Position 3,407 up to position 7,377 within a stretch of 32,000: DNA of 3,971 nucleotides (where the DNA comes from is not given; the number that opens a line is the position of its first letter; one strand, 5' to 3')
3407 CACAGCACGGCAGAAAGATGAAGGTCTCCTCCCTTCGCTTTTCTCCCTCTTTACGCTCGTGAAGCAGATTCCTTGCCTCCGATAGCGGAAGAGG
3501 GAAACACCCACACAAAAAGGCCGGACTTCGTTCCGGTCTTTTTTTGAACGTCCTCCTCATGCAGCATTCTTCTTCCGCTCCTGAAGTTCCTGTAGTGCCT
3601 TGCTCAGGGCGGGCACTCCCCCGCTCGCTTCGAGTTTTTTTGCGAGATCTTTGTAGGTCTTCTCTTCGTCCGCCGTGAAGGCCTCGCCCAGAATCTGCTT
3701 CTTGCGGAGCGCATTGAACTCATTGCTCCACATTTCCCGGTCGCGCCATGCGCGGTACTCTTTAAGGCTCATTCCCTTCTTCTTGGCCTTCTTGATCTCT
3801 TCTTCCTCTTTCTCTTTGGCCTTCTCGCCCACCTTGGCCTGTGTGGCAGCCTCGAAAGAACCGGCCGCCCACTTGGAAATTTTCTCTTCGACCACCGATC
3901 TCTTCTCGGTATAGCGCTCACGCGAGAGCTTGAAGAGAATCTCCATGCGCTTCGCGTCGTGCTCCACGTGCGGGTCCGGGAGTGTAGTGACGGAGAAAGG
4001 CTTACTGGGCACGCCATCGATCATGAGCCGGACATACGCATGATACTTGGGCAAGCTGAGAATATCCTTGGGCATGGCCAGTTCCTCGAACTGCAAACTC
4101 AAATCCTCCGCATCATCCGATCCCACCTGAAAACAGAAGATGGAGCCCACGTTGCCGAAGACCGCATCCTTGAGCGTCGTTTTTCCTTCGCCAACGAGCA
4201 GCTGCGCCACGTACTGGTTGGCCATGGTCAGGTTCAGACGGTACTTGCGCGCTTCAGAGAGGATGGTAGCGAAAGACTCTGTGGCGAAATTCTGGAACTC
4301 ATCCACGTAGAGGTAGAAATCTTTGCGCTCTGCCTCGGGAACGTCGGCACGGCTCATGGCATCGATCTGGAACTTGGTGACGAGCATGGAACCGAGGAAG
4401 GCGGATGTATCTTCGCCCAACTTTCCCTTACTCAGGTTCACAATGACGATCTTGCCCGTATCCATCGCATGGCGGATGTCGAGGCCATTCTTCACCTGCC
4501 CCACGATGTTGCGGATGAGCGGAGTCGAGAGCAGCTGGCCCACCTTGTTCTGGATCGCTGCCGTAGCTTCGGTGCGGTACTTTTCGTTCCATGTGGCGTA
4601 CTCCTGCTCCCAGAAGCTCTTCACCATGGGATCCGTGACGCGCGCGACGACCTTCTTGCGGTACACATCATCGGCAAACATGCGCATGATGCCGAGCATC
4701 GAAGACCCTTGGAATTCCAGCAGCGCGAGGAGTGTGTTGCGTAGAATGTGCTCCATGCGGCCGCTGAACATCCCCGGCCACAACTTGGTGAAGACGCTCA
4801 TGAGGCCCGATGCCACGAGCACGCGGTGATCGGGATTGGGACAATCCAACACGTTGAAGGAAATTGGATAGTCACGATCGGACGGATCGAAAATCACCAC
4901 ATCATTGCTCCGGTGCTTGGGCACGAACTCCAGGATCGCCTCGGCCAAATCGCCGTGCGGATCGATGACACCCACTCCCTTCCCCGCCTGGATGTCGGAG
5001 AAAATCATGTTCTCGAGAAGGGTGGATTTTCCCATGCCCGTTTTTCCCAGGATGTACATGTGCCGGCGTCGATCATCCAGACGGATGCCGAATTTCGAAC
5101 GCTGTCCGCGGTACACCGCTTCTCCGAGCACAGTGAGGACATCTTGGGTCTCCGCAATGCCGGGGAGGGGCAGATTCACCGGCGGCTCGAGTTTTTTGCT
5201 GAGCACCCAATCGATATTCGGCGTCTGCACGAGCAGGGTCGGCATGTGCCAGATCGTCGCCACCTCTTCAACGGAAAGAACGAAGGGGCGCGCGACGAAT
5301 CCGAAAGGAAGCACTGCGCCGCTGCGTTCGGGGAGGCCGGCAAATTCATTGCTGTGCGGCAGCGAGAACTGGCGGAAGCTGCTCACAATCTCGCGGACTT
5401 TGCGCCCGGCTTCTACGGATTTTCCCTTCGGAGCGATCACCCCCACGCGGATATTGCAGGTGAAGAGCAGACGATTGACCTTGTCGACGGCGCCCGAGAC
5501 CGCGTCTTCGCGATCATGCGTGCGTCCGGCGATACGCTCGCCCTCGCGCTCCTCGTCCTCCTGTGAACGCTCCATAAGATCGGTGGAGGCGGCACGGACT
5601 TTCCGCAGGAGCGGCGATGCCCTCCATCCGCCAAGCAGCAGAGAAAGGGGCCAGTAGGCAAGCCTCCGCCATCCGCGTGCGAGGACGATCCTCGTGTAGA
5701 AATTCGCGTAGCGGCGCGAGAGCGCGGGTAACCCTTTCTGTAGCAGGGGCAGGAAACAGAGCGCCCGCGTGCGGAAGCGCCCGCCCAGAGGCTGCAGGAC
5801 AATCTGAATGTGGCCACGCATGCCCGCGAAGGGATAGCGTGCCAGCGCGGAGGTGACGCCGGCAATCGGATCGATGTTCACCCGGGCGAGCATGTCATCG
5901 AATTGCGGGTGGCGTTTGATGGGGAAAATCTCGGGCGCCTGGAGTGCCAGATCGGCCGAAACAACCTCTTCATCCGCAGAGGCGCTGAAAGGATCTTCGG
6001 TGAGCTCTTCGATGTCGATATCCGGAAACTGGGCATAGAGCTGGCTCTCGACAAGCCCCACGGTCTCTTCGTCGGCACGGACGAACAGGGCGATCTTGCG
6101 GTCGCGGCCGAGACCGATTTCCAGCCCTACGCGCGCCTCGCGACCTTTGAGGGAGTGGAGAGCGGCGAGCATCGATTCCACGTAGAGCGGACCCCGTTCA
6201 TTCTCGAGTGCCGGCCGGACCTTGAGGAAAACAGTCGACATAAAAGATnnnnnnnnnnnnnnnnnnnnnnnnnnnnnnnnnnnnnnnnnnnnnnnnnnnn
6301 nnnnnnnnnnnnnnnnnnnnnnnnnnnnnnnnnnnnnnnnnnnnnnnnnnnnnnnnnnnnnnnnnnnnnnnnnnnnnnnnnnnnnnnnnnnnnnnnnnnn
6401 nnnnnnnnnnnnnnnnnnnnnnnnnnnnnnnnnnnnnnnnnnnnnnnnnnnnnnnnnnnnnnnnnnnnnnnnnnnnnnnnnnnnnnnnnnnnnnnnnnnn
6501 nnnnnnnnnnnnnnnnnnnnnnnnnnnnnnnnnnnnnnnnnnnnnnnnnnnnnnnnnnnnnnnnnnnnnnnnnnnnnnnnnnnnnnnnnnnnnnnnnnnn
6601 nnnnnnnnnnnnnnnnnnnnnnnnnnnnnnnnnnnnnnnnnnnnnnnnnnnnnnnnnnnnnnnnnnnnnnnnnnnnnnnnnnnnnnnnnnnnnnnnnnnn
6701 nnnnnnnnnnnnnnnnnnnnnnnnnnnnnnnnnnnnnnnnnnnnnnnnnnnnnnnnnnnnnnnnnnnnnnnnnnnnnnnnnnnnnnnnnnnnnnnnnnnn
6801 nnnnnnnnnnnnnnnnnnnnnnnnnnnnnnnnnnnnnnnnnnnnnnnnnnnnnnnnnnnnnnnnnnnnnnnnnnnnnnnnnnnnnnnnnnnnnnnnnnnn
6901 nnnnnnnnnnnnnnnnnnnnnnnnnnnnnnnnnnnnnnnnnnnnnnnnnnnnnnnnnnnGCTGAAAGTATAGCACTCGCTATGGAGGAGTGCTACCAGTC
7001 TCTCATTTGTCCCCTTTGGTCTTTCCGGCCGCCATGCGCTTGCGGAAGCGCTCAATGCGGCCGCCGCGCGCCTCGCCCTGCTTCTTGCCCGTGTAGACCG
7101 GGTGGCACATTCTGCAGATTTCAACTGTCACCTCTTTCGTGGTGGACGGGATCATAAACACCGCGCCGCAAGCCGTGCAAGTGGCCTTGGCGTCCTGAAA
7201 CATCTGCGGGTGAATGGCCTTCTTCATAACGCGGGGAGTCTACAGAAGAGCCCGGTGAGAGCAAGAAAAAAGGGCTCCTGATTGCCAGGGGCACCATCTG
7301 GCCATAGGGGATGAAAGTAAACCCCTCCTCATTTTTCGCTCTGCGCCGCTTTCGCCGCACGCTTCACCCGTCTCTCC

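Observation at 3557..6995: CIRCE operator controlling a short hrcA that is tightly coupled to a T4CP-like ATPase instead of chaperone genes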

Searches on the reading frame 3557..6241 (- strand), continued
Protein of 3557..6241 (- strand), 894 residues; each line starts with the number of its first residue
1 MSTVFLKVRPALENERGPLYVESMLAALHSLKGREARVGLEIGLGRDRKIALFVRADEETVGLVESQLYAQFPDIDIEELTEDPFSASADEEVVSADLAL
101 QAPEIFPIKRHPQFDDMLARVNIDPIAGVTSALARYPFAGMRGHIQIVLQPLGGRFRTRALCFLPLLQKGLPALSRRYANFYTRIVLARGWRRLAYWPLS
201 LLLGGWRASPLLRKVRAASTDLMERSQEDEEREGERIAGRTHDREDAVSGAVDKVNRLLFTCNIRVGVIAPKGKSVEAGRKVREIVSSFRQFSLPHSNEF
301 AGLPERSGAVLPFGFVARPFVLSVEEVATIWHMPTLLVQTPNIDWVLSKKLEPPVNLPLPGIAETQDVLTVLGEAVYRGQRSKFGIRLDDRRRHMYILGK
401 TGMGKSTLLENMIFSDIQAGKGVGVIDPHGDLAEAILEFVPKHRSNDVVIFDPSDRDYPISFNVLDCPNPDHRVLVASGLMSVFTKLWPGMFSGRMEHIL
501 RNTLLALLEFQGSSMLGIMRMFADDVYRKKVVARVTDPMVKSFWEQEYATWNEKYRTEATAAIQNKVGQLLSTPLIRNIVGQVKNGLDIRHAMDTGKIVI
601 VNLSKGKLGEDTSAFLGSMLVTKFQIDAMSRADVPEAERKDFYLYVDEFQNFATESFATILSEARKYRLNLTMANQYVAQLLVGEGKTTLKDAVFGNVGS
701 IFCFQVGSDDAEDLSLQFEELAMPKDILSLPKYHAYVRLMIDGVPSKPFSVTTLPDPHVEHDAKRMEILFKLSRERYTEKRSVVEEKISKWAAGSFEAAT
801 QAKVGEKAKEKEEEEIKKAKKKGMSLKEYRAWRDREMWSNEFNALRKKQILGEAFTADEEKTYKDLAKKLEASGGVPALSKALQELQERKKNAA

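Call 82: find_encoding_contigs(protein=P0398, flank=8000, max_places=1)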
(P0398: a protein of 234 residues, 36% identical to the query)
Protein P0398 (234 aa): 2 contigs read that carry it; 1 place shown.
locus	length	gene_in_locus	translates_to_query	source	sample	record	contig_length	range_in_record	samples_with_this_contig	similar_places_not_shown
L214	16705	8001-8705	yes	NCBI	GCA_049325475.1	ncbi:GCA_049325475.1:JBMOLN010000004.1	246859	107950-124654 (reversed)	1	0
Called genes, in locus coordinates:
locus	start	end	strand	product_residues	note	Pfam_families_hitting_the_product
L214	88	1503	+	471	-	PF21799:MurD-like_N, PF08245:Mur_ligase_M, PF02875:Mur_ligase_C (weak)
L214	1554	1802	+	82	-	PF04014:MazE_antitoxin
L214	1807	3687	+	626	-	PF25954:Beta-barrel_RND_2, PF25990:Beta-barrel_YknX, PF26002:Beta-barrel_AprE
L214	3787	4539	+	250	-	PF00005:ABC_tran, PF02463:SMC_N (weak), PF13304:AAA_21 (faint)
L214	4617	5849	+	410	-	PF12704:MacB_PCD, PF02687:FtsX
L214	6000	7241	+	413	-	PF12704:MacB_PCD, PF02687:FtsX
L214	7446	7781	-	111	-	-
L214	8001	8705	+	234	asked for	PF01628:HrcA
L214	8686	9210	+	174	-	PF01025:GrpE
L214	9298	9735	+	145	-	PF00011:HSP20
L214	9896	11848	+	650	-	PF00012:HSP70, PF06723:MreB_Mbl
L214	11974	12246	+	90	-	PF11950:DUF3467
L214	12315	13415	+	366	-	PF00226:DnaJ, PF01556:DnaJ_C, PF00684:DnaJ_CXXCXGXG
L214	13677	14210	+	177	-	-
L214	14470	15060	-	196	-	-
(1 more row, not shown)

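Call 83: find_encoding_contigs(protein=P0407, flank=8000, max_places=1)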
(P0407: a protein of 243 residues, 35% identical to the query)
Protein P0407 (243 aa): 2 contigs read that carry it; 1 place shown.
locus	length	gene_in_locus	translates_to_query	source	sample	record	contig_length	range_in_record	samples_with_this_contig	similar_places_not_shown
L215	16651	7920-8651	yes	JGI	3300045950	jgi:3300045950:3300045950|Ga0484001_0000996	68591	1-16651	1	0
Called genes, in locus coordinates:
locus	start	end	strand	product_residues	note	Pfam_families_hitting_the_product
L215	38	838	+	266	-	PF12762:DDE_Tnp_IS1595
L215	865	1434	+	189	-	PF20803:PaaX_M, PF09827:CRISPR_Cas2 (weak)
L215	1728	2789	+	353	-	PF02388:FemAB, PF13480:Acetyltransf_6, PF02388:FemAB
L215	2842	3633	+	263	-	PF08478:POTRA_1 (weak), PF03799:FtsQ_DivIB_C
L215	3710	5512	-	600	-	PF13231:PMT_2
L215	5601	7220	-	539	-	PF13231:PMT_2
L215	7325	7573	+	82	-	-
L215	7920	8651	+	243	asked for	PF01628:HrcA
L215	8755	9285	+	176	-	PF01025:GrpE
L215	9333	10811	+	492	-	PF02518:HATPase_c (faint), PF13589:HATPase_c_3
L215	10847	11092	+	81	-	-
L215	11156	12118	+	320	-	-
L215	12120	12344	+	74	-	-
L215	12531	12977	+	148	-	PF00011:HSP20, PF17886:ArsA_HSP20 (weak)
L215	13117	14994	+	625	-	PF00012:HSP70, PF06723:MreB_Mbl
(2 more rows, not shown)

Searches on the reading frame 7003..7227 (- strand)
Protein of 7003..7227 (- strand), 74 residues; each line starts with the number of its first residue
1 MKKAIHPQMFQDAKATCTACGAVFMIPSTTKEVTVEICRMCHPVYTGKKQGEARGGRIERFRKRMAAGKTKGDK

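Call 6: search_protein_families(library=pfam, proteins=[window:7003-7227:-], max_evalue=0.01)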
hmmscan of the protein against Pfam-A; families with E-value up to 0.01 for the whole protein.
window:7003-7227:- (74 aa): 3 families
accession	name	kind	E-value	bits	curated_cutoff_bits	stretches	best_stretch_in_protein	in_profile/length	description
PF01197.23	Ribosomal_L31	-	3.9e-23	81.9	27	1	1-64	1-63/65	Ribosomal protein L31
PF24445.1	DUF7564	-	0.003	18.4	32.2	1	13-69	4-58/76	Family of unknown function (DUF7564)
PF02892.21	zf-BED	-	0.0073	16.7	20.6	0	11-30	13-32/44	BED zinc finger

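Call 7: search_protein_families(library=ncbifam, proteins=[window:7003-7227:-], max_evalue=0.01)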
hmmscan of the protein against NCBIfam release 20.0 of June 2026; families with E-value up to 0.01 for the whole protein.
window:7003-7227:- (74 aa): 4 families
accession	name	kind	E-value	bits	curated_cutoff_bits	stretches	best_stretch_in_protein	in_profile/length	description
NF000612.0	PRK00019.1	equivalog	2.3e-23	81.6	70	1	1-70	1-70/72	50S ribosomal protein L31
TIGR00105.1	L31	equivalog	2.5e-20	72.3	38.35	1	1-66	1-66/68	50S ribosomal protein L31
NF001809.0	PRK00528.1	equivalog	1.1e-12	47.8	70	1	1-68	1-71/75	50S ribosomal protein L31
NF002462.1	PRK01678.1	exception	6.7e-10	39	86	1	33-65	46-78/80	type B 50S ribosomal protein L31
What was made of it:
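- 7003..7227 (-): rpmE (ribosomal protein L31), the upstream neighbour. Its stop codon lies 8 nt before CIRCE and no terminator was found in between. Pfam Ribosomal_L31 3.9e-23 and NCBIfam PRK00019 above cut-off (calls 6, 7).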
